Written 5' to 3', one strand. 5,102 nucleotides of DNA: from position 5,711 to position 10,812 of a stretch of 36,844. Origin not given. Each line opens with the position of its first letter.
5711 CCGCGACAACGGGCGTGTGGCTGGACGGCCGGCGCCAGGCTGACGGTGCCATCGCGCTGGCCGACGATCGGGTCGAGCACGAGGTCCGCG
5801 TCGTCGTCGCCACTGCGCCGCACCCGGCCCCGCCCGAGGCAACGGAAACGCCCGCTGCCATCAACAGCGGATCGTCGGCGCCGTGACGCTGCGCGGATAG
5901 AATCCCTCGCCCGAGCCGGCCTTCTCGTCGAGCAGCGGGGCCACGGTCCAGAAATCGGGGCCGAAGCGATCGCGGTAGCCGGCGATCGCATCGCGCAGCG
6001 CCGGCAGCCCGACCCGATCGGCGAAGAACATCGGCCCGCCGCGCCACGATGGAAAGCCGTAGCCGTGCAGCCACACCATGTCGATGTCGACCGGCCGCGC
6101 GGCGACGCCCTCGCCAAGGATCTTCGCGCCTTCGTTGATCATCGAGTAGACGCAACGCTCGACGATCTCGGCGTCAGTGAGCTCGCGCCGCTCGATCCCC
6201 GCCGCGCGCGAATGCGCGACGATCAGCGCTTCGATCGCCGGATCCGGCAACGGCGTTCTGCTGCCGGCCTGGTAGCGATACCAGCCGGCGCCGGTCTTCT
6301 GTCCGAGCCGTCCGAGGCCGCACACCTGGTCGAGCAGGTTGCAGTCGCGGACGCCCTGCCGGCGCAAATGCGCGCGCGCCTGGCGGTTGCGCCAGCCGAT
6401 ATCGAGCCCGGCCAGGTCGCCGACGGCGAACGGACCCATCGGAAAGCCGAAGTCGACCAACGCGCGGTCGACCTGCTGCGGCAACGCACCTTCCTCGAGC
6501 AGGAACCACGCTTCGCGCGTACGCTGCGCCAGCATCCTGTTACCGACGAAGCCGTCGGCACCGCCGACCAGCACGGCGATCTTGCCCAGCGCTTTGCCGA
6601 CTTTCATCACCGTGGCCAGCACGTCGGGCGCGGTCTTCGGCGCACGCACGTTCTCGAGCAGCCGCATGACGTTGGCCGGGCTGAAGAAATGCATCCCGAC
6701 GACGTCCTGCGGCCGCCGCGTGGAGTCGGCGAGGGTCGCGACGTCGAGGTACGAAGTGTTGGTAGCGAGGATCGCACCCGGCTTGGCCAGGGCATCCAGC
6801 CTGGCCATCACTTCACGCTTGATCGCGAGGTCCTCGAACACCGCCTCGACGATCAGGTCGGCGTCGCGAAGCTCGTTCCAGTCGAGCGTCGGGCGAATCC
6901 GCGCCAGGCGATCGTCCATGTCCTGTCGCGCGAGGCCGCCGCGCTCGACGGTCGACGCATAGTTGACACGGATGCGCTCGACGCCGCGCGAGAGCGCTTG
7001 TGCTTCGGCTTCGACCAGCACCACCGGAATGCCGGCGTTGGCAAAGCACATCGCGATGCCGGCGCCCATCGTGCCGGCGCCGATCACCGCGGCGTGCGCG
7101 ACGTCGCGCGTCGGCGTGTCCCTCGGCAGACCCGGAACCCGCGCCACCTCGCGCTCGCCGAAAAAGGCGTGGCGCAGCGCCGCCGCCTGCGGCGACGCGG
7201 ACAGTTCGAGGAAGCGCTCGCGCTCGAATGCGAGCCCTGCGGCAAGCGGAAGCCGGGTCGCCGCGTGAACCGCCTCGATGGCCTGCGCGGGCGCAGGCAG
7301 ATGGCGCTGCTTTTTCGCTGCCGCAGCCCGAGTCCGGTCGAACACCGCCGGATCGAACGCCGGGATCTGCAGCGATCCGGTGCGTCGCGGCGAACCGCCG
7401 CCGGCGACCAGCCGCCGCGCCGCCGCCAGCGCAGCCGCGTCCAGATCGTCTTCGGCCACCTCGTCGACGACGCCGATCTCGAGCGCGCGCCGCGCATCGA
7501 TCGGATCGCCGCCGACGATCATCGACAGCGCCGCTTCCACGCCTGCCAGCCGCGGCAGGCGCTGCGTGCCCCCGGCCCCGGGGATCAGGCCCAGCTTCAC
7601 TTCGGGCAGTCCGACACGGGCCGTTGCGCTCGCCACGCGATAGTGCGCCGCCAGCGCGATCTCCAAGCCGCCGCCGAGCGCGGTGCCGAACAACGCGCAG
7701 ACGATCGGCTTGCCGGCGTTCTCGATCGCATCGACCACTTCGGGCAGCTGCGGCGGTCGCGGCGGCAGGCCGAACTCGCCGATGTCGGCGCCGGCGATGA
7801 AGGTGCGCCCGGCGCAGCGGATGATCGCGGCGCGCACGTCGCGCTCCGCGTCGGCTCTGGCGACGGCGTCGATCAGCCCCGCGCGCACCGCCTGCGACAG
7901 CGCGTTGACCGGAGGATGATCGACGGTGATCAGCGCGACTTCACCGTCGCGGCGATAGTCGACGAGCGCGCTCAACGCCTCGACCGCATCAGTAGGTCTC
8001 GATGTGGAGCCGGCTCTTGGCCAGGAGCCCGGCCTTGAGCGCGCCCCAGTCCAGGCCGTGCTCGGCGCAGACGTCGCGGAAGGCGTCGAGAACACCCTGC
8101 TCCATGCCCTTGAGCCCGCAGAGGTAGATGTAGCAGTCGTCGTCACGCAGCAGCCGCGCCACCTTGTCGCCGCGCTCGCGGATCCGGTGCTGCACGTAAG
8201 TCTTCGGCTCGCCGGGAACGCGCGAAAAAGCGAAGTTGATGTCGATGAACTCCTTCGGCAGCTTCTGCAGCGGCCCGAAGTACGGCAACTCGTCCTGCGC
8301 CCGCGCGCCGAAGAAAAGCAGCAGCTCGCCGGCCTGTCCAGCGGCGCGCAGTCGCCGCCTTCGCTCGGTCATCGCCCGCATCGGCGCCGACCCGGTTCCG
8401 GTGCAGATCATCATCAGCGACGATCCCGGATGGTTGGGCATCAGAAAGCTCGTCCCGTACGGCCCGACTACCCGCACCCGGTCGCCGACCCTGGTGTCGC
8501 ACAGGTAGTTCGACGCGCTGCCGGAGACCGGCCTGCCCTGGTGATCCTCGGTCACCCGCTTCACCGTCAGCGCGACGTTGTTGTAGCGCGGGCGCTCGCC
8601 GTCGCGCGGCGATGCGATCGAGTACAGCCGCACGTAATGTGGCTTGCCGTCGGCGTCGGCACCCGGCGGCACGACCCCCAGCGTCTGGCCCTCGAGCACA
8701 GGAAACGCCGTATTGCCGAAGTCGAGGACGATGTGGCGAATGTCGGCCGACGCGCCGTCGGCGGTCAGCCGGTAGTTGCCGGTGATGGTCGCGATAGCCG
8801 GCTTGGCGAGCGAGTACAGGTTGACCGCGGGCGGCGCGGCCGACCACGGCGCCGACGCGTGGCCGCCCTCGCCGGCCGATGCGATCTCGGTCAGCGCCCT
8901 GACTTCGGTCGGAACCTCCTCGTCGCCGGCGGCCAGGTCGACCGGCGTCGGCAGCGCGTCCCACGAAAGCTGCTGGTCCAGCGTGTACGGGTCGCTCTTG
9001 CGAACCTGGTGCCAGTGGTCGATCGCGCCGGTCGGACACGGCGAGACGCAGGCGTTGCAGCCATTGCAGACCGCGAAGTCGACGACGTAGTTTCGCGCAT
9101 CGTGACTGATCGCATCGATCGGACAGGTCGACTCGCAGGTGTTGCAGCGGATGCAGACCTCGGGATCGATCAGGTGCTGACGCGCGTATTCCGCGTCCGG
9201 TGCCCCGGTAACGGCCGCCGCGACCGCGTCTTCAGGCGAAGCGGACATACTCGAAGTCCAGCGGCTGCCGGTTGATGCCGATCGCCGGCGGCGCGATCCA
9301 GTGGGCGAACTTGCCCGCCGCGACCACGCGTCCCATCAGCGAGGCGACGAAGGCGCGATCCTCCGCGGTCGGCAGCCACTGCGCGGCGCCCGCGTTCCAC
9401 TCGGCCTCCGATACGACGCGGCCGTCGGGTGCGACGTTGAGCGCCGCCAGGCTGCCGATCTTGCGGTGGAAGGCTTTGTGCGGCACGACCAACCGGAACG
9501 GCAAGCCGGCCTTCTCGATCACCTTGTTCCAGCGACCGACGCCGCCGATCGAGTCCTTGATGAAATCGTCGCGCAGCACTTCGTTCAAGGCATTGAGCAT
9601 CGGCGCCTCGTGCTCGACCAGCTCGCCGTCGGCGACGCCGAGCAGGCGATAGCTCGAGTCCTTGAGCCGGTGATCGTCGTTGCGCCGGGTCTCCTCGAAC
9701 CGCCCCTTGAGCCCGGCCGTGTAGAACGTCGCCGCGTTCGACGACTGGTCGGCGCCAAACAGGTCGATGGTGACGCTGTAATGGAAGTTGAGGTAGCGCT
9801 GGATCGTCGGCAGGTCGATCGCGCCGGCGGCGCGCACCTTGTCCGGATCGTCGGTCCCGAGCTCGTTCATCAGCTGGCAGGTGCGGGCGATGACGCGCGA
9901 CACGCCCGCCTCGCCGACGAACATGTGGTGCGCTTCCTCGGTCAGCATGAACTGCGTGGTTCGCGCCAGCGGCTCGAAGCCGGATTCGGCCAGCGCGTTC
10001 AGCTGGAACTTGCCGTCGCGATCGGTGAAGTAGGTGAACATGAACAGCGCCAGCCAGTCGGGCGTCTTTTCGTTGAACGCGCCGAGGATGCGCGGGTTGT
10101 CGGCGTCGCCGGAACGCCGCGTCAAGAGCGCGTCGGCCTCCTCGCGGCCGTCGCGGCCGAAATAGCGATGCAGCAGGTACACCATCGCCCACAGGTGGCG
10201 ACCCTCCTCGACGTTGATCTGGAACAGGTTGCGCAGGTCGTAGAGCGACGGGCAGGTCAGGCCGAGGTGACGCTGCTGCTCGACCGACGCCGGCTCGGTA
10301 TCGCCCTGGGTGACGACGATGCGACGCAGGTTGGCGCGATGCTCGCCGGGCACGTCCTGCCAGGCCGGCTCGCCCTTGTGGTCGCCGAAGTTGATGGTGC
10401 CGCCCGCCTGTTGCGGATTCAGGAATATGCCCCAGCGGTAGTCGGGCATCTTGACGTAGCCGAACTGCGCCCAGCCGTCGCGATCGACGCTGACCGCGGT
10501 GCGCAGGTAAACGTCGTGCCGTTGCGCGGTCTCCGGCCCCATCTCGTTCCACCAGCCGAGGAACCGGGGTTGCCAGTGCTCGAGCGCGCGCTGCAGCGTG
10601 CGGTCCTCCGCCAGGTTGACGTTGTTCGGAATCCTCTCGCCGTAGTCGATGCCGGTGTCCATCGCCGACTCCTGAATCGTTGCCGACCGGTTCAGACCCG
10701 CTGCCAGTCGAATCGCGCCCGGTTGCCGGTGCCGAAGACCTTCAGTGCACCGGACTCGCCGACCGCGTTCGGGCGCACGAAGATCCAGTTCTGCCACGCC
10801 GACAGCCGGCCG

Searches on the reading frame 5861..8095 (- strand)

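Call 43: search_protein_families(library=pfam, proteins=[window:5861-8095:-], max_evalue=0.0001)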
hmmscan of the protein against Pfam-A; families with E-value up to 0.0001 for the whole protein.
window:5861-8095:- (744 aa): 4 families
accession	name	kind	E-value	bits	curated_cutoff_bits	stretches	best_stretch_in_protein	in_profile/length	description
PF02737.24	3HCDH_N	-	6e-59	199.4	22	1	335-510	2-177/180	3-hydroxyacyl-CoA dehydrogenase, NAD binding domain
PF00725.27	3HCDH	-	2.5e-35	121.3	22.1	2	515-608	1-97/97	3-hydroxyacyl-CoA dehydrogenase, C-terminal domain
PF00378.25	ECH_1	-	6.2e-35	121.2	27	1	51-231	4-192/251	Enoyl-CoA hydratase/isomerase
PF16113.10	ECH_2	-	5.4e-19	69.3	27.2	1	61-217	9-175/335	Enoyl-CoA hydratase/isomerase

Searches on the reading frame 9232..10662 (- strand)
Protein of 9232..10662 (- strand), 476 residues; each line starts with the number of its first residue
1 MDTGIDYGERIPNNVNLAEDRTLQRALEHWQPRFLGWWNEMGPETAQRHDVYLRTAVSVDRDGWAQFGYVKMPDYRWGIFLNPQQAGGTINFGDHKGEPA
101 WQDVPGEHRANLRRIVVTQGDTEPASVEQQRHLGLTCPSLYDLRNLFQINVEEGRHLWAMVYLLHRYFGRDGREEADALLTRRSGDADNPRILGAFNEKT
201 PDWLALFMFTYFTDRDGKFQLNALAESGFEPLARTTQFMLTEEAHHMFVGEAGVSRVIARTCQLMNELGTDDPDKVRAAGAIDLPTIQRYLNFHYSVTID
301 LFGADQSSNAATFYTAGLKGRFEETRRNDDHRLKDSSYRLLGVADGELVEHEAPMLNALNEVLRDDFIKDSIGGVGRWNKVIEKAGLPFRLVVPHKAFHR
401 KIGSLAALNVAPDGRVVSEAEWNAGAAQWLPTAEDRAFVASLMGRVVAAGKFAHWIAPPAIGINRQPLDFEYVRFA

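Call 43: search_protein_families(library=pfam, proteins=[window:9232-10662:-], max_evalue=0.0001)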
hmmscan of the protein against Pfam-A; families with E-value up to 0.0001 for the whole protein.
window:9232-10662:- (476 aa): 1 family
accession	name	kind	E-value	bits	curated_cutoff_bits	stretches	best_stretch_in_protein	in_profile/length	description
PF05138.18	PaaA_PaaC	-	2.9e-05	23.8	28.5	1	109-256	15-158/263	Phenylacetic acid catabolic protein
